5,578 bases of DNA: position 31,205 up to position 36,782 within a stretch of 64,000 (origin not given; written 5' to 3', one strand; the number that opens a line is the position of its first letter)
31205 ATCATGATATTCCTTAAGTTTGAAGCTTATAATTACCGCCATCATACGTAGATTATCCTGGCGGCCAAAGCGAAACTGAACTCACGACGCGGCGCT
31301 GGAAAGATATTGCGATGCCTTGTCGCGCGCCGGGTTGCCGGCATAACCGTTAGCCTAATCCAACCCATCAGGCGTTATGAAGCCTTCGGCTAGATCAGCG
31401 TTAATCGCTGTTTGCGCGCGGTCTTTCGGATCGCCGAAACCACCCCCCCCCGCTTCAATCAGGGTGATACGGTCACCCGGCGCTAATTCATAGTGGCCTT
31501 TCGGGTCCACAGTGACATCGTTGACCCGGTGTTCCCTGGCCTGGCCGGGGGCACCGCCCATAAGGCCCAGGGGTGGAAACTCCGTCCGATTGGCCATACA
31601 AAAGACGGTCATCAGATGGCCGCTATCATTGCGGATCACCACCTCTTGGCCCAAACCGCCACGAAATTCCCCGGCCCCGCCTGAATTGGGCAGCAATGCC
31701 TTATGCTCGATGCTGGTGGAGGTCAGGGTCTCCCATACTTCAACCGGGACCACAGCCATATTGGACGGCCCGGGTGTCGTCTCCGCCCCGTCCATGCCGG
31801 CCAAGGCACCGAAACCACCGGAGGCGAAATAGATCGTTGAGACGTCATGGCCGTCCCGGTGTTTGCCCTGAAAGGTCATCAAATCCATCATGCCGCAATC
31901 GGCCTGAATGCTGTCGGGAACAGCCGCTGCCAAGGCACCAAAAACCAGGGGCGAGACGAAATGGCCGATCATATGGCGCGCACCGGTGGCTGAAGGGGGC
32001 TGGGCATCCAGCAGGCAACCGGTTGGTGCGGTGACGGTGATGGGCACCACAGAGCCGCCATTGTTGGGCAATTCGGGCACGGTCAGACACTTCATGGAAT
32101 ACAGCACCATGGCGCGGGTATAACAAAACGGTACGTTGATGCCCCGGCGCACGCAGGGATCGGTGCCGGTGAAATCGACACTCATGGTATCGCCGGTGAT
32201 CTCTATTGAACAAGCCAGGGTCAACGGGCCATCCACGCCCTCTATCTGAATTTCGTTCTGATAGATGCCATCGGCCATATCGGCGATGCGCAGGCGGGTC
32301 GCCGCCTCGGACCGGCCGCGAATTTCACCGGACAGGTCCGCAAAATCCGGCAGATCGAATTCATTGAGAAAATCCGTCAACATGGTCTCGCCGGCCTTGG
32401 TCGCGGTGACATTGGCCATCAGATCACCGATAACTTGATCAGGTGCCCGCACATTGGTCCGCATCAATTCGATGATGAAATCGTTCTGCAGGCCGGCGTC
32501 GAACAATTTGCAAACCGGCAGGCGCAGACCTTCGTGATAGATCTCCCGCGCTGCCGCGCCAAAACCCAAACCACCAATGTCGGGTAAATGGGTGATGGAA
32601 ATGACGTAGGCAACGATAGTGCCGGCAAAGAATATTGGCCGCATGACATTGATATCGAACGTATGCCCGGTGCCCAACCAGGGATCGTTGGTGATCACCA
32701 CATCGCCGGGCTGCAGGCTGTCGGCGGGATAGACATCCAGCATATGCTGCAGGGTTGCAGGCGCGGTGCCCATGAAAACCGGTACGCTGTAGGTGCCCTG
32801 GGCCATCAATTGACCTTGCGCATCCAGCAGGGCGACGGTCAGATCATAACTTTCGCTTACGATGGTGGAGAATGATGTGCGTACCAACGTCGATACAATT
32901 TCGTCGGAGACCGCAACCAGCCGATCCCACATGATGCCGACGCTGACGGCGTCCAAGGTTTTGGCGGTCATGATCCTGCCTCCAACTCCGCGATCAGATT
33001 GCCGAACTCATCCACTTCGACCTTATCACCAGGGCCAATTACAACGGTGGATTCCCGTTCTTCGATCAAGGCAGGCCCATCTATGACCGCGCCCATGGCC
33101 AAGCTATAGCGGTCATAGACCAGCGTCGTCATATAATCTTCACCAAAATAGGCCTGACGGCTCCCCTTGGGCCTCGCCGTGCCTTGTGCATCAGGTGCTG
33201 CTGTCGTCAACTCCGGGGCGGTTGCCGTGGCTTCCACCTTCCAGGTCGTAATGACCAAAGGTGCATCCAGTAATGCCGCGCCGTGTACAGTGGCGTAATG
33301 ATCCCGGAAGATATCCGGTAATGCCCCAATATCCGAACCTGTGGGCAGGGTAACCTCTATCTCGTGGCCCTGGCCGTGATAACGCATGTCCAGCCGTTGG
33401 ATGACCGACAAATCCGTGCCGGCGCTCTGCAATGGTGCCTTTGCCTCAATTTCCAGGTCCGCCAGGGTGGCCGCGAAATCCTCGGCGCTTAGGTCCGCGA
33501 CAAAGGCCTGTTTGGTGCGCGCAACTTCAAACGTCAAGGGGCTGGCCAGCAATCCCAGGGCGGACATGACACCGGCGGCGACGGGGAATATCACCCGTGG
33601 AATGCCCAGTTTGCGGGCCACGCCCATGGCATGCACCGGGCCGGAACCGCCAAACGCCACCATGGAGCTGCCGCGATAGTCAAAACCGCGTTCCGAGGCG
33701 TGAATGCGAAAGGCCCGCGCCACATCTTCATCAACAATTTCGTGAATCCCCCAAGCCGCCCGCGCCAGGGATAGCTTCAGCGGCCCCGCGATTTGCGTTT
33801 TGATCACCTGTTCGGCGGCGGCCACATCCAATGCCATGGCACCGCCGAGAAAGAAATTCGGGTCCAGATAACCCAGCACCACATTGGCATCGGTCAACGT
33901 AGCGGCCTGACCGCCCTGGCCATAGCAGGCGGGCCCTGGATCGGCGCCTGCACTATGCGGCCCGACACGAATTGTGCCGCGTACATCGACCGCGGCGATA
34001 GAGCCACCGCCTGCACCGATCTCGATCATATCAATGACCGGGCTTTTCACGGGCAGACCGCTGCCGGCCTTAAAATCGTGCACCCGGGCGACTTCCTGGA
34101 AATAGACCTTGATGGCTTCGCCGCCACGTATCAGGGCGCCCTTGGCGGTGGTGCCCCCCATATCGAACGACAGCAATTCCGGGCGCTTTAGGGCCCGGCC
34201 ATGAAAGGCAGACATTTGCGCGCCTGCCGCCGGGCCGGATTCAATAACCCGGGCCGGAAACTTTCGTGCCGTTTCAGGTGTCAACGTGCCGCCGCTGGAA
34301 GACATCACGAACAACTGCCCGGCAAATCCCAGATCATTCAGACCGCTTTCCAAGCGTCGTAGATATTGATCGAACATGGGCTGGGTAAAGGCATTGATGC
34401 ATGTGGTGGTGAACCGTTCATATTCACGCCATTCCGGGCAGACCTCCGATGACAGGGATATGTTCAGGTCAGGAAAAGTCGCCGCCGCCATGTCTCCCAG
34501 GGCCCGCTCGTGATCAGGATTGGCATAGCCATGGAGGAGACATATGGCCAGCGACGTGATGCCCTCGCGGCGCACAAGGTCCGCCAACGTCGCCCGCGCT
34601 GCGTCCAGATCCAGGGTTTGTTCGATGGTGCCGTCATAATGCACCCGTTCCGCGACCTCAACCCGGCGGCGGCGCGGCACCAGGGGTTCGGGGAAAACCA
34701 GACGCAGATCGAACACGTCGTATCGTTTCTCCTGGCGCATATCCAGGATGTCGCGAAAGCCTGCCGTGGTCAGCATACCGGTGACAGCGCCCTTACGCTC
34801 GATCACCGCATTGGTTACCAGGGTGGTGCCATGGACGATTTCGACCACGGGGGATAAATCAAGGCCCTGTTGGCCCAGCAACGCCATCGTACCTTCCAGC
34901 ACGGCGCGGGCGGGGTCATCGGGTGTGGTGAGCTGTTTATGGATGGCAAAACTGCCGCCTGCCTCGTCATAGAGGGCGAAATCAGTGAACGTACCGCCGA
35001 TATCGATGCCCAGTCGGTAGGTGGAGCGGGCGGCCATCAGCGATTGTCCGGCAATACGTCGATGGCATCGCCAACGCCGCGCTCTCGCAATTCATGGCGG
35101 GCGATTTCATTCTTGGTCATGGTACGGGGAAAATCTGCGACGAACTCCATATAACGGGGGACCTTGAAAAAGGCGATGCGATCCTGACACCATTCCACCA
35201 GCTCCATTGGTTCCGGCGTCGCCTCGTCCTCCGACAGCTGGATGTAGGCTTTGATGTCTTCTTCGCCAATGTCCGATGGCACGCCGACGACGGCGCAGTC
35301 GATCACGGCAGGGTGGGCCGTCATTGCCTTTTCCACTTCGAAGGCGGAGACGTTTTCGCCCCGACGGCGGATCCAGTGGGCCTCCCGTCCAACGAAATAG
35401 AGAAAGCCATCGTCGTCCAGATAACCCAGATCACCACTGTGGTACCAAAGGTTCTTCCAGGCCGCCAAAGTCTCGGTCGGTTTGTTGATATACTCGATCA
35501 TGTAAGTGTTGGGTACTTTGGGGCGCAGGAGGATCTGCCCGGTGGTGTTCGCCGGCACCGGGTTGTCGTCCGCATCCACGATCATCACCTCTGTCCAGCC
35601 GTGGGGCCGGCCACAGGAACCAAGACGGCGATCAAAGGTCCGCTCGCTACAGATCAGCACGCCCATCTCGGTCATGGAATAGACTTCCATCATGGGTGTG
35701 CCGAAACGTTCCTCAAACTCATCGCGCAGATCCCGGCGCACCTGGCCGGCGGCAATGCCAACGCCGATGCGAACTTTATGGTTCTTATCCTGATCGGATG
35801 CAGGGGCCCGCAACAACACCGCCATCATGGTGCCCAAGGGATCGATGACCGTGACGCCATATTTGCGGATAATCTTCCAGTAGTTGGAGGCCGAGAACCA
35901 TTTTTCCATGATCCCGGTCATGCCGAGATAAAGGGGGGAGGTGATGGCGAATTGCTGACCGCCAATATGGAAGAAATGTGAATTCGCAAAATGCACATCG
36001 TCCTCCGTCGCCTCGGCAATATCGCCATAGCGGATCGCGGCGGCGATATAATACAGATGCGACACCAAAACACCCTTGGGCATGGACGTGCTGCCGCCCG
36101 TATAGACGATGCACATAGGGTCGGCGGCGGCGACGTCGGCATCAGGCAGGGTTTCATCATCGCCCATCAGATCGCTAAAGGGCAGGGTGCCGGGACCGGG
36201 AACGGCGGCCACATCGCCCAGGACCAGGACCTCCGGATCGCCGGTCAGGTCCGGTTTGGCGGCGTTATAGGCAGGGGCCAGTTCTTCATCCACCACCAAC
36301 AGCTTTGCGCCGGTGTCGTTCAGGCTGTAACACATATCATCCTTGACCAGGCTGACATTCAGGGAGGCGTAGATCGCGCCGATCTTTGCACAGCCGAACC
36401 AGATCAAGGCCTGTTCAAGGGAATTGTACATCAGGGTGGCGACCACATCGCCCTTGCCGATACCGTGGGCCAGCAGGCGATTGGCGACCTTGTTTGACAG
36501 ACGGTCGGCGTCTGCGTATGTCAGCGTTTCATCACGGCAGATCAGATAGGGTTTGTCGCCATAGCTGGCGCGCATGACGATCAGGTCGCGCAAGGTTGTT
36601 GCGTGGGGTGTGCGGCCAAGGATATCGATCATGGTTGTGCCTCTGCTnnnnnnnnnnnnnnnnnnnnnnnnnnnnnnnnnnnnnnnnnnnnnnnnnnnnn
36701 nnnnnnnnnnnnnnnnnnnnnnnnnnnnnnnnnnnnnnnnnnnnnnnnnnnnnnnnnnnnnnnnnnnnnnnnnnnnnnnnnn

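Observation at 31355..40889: Six-gene minus-strand operon: LLM monooxygenase, MaoC double hotdog, family-III CoA-transferase, AMP-ligase, HyuA and HyuB; a candidate novel ATP-dependent lactam or ketone processing, CoA-linked catabolic pathway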

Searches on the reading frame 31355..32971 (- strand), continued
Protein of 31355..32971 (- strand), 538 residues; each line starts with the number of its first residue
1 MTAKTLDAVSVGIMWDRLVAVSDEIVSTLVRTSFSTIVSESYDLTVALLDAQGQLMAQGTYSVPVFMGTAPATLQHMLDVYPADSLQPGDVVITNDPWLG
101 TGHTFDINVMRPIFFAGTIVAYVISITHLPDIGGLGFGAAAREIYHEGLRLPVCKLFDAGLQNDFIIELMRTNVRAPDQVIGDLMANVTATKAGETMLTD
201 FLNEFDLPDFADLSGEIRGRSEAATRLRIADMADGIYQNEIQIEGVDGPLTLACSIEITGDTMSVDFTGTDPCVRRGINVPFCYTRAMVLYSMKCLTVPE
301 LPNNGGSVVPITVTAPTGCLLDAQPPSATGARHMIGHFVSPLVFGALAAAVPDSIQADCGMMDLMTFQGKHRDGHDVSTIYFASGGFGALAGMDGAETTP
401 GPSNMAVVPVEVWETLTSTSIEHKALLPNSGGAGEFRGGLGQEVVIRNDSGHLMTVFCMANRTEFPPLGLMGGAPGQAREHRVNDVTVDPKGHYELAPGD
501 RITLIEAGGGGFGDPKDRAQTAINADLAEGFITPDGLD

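Call 30: find_encoding_contigs(protein=P0159, flank=9000, max_places=1)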
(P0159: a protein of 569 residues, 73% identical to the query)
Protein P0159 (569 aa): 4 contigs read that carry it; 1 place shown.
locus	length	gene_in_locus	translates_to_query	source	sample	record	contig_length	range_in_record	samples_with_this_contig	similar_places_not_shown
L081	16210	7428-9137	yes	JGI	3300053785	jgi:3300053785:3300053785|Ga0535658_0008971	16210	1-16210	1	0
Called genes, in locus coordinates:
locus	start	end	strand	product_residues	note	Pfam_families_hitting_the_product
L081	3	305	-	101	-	?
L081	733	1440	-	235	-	PF04337:DUF480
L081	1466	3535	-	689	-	PF05378:Hydant_A_N, PF01968:Hydantoinase_A, PF19278:Hydant_A_C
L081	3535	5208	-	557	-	PF02538:Hydantoinase_B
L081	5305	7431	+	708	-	PF05378:Hydant_A_N, PF01968:Hydantoinase_A, PF19278:Hydant_A_C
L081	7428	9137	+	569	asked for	PF02538:Hydantoinase_B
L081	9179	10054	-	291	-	PF19795:DUF6279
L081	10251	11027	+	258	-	PF00106:adh_short, PF08659:KR, PF13561:adh_short_C2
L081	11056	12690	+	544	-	PF00732:GMC_oxred_N, PF00890:FAD_binding_2 (faint), PF01266:DAO (faint), PF05199:GMC_oxred_C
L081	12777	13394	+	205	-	PF02798:GST_N, PF13409:GST_N_2, PF13417:GST_N_3, PF13410:GST_C_2 (weak)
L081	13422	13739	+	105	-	PF02668:TauD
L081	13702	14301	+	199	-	PF02668:TauD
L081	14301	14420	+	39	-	-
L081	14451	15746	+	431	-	PF00296:Bac_luciferase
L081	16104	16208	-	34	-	?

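Call 45: find_related_loci(query=A2, collection=metagenome_contigs, flank=8000)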
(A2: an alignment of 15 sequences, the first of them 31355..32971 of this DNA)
Query A2 (538 aa) in metagenome_contigs; peptide patterns used: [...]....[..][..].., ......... (x = any residue, [..] = any of these).
390 stretches matched a pattern; 158 encode a relative of the query (tblastn E <= 1e-3); the best 80 are kept; 80 distinct loci.
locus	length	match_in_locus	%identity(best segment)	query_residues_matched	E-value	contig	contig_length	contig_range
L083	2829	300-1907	90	1-536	0e+0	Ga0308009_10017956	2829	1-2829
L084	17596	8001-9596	86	5-536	0e+0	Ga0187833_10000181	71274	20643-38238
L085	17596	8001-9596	85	5-536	0e+0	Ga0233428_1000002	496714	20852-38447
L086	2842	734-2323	84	6-535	0e+0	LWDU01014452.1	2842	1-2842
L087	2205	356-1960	84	2-536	0e+0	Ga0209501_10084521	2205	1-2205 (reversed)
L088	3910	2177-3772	84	5-536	0e+0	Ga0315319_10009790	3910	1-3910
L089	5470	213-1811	82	5-537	0e+0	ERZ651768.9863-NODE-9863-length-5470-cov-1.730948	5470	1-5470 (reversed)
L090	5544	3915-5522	82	2-537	0e+0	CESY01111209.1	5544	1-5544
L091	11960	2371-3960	79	4-533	0e+0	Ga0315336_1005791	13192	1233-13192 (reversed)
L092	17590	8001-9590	77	4-533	0e+0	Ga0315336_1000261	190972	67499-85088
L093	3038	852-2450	71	1-533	0e+0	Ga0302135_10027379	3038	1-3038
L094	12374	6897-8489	68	6-536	0e+0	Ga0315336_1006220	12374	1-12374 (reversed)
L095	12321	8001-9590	71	6-534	0e+0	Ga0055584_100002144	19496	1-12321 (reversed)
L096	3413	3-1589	70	2-529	0e+0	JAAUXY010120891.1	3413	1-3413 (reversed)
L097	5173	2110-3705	70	2-533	0e+0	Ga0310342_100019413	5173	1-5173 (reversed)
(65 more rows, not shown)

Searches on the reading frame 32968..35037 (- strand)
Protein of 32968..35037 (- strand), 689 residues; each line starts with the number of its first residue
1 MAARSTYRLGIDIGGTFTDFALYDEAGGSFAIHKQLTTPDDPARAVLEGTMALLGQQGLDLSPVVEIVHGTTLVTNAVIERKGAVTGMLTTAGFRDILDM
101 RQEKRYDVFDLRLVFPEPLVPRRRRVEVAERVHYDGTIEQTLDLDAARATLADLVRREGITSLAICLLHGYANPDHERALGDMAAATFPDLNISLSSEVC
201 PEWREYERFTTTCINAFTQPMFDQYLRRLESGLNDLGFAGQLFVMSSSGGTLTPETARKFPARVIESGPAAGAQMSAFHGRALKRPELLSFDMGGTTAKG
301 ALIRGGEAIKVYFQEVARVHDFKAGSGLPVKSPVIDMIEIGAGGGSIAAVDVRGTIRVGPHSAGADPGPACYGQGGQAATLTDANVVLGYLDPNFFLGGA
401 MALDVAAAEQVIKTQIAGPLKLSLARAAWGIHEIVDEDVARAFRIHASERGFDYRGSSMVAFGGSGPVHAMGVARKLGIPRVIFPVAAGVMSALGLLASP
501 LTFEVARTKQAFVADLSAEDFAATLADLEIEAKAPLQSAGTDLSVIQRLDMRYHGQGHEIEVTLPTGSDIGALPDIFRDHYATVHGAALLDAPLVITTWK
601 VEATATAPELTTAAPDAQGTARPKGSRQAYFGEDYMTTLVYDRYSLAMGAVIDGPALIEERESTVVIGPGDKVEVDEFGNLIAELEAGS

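Call 3: search_protein_families(library=pfam, proteins=[window:32968-35037:-])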
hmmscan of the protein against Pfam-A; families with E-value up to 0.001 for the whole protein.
window:32968-35037:- (689 aa): 3 families
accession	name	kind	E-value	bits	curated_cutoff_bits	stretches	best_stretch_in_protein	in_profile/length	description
PF01968.24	Hydantoinase_A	-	7.7e-82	275.2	22.9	1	208-503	1-289/291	Hydantoinase/oxoprolinase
PF05378.19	Hydant_A_N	-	5e-49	166.8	25.2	1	8-185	1-173/176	Hydantoinase/oxoprolinase N-terminal region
PF19278.4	Hydant_A_C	-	3.5e-13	49.8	21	1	542-678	38-185/193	Hydantoinase/oxoprolinase C-terminal domain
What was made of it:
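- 32968..35037 (-): HyuA, the ATPase subunit of an ATP-dependent lactamase-family hydrolase. All three Pfam Hydantoinase_A domains are present (call 3).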

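Call 5: search_protein_families(library=ncbifam, proteins=[window:32968-35037:-])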
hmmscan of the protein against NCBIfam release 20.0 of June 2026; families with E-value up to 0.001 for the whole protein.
window:32968-35037:- (689 aa): 3 families
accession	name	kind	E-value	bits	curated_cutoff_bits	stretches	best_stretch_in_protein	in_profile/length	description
NF050156.1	CapLactmsAlpCapA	equivalog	1.9e-138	462.8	1000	1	7-679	1-681/689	caprolactamase subunit alpha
NF042975.2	AcphenoCarb_ApcC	equivalog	2.5e-76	257.4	1500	1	9-682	11-708/733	acetophenone carboxylase subunit gamma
NF042960.1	AcphenoCarb_ApcA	equivalog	9.1e-59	199.3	1250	1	9-681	4-653/658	acetophenone carboxylase subunit alpha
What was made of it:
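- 32968..35037 (-): CapA equivalog 463 bits, below its cut-off of 1000 (call 5).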

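Call 11: search_solved_structures(query=window:32968-35037:-, max_evalue=0.001)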
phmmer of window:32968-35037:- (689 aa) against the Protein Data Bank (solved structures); distinct sequences matched with E-value up to 0.001: 6.
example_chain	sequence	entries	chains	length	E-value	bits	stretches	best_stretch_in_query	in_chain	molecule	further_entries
7hk5_A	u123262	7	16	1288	1.7e-117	396.8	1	8-683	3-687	N-methylhydantoinase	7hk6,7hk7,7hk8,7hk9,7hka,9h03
6yra_A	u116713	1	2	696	7.7e-94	318.6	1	4-677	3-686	5-oxoprolinase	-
5l9w_B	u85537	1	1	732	8.7e-72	245.8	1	9-684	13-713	Acetophenone carboxylase gamma subunit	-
5svb_B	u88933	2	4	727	1e-64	222.4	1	4-673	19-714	Acetone carboxylase beta subunit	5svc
5m45_B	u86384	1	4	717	4.8e-64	220.2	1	4-673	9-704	Acetone carboxylase beta subunit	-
5l9w_b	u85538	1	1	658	3.8e-46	161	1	7-681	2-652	Acetophenone carboxylase alpha subunit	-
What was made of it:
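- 32968..35037 (-): Scores: PDB N-methylhydantoinase 397 bits, caprolactamase alpha 319 bits (call 11).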

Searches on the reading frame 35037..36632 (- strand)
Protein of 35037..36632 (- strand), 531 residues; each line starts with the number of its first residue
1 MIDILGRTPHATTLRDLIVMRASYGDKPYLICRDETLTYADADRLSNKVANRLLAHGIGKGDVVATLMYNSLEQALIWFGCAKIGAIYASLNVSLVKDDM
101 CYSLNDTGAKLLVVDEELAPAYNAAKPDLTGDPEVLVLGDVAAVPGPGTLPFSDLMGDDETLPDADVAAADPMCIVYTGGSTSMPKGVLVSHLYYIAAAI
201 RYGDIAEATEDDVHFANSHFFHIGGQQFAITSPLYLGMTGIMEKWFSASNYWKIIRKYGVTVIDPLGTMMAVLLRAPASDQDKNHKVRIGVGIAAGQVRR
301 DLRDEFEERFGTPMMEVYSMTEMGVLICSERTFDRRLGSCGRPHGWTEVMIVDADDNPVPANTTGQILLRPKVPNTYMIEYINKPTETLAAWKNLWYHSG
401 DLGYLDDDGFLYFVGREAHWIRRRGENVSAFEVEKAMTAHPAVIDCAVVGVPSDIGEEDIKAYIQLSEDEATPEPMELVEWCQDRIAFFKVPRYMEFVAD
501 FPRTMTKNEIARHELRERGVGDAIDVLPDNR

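Call 3: search_protein_families(library=pfam, proteins=[window:35037-36632:-])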
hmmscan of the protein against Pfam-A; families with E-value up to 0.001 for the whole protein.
window:35037-36632:- (531 aa): 2 families
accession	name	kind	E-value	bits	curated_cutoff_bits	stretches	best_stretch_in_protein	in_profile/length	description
PF00501.34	AMP-binding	-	1.5e-69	235.1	29.9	1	23-370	7-375/384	AMP-binding enzyme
PF13193.12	AMP-binding_C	-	1.2e-14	55.4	24.5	1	432-505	1-73/76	AMP-binding enzyme C-terminal domain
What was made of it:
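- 35037..36632 (-): AMP-forming acyl-CoA ligase, the most conserved gene of the module. PF00501 plus PF13193 (call 3).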

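Call 5: search_protein_families(library=ncbifam, proteins=[window:35037-36632:-])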
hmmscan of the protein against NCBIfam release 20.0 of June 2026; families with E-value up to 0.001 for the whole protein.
window:35037-36632:- (531 aa): 103 families (the best 25 are shown)
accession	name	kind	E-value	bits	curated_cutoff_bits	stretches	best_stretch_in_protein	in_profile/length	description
NF004808.0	PRK06155.1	equivalog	1.8e-119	399.5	722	1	11-521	20-524/542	ATP-dependent acyl-CoA ligase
NF004837.0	PRK06187.1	subfamily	2.5e-99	332.9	476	1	23-518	20-521/531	long-chain-fatty-acid--CoA ligase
NF005947.1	PRK08008.1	equivalog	1.9e-93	313.9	651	1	13-507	8-510/518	crotonobetaine/carnitine-CoA ligase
NF006182.0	PRK08316.1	subfamily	1.1e-78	265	663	1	21-518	21-516/523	fatty acyl-CoA synthetase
NF006134.1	PRK08279.1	equivalog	4e-68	230.4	625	2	21-348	54-379/605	long-chain-acyl-CoA synthetase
NF003313.0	PRK04319.1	equivalog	3.7e-65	220.3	729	1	33-516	71-558/574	acetate--CoA ligase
NF053567.1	HBDA_AROS1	equivalog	4.4e-63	213.4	1000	1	22-517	25-517/523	3-hydroxybenzoate--CoA ligase HbdA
NF009233.0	PRK12583.1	subfamily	9e-63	212.5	832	1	30-520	37-551/558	fatty acid CoA ligase family protein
NF002966.0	PRK03640.1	equivalog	1.3e-62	212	556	1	28-517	19-478/483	o-succinylbenzoate--CoA ligase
TIGR02262.1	benz_CoA_lig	subfamily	5.4e-62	210.2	375.25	1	22-517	16-507/508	benzoate-CoA ligase family protein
NF004822.0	PRK06178.1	equivalog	2.4e-60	204.7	782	1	26-516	52-564/571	acyl-CoA synthetase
NF005307.0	PRK06839.1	equivalog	5.5e-60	203.4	748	1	26-507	17-482/496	o-succinylbenzoate--CoA ligase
NF006181.0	PRK08314.1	subfamily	2.2e-59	201.2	705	2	146-518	180-553/563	long-chain-fatty-acid--CoA ligase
NF052269.1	Staph_lig_FadD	equivalog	9.2e-59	199.1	650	1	16-508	4-483/499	long-chain-fatty-acid--CoA ligase FadD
NF004511.1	PRK05852.1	equivalog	3.6e-58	197.5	650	1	35-517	25-502/505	FadD7 family fatty acid--CoA ligase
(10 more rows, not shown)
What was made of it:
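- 35037..36632 (-): The best are PRK06155 at 400 bits and CaiC at 314 bits (call 5).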

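Call 20: search_solved_structures(query=window:35037-36632:-, max_evalue=1e-40)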
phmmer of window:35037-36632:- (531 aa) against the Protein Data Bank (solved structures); distinct sequences matched with E-value up to 1e-40: 21.
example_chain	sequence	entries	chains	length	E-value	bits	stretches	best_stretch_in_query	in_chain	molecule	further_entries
3r44_A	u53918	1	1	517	4.1e-50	174.3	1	33-517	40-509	fatty acyl CoA synthetase FADD13 (FATTY-ACYL-CoA SYNTHETASE)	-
4wv3_A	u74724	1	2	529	1.2e-49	172.7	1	26-517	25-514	Anthranilate-CoA ligase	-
5buq_A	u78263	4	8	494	6.5e-49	170.3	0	173-522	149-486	2-succinylbenzoate--CoA ligase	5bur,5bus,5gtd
5x8f_A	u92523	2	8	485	2.3e-48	168.5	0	173-522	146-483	2-succinylbenzoate--CoA ligase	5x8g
3ivr_A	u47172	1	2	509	3.3e-48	168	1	10-504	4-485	Putative long-chain-fatty-acid CoA ligase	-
9vzp_A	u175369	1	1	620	5.7e-48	167.2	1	7-344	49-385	Long-chain fatty acid transport protein 2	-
20zn_A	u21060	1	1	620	6.2e-48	167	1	7-344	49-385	Long-chain fatty acid transport protein 2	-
5ie0_A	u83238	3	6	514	8.7e-48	166.5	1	35-506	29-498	Oxalate--CoA ligase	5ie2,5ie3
6qjz_A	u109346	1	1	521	1e-47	166.3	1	35-513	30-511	oxalyl CoA-synthetase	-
3a9u_A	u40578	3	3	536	1.7e-46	162.3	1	22-520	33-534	4-coumarate--CoA ligase | 4-coumarate:CoA ligase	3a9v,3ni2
3etc_A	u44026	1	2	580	1.4e-45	159.3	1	34-518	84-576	AMP-binding protein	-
4rlf_A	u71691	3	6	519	8.5e-42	146.8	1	26-519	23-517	Benzoate-coenzyme A ligase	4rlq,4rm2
4rm3_A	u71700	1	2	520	8.5e-42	146.8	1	26-519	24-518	Benzoate-coenzyme A ligase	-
4eat_A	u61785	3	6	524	8.6e-42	146.8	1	26-519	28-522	Benzoate-coenzyme A ligase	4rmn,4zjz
6m2o_A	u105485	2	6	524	9e-42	146.7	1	26-519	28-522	Benzoate-coenzyme A ligase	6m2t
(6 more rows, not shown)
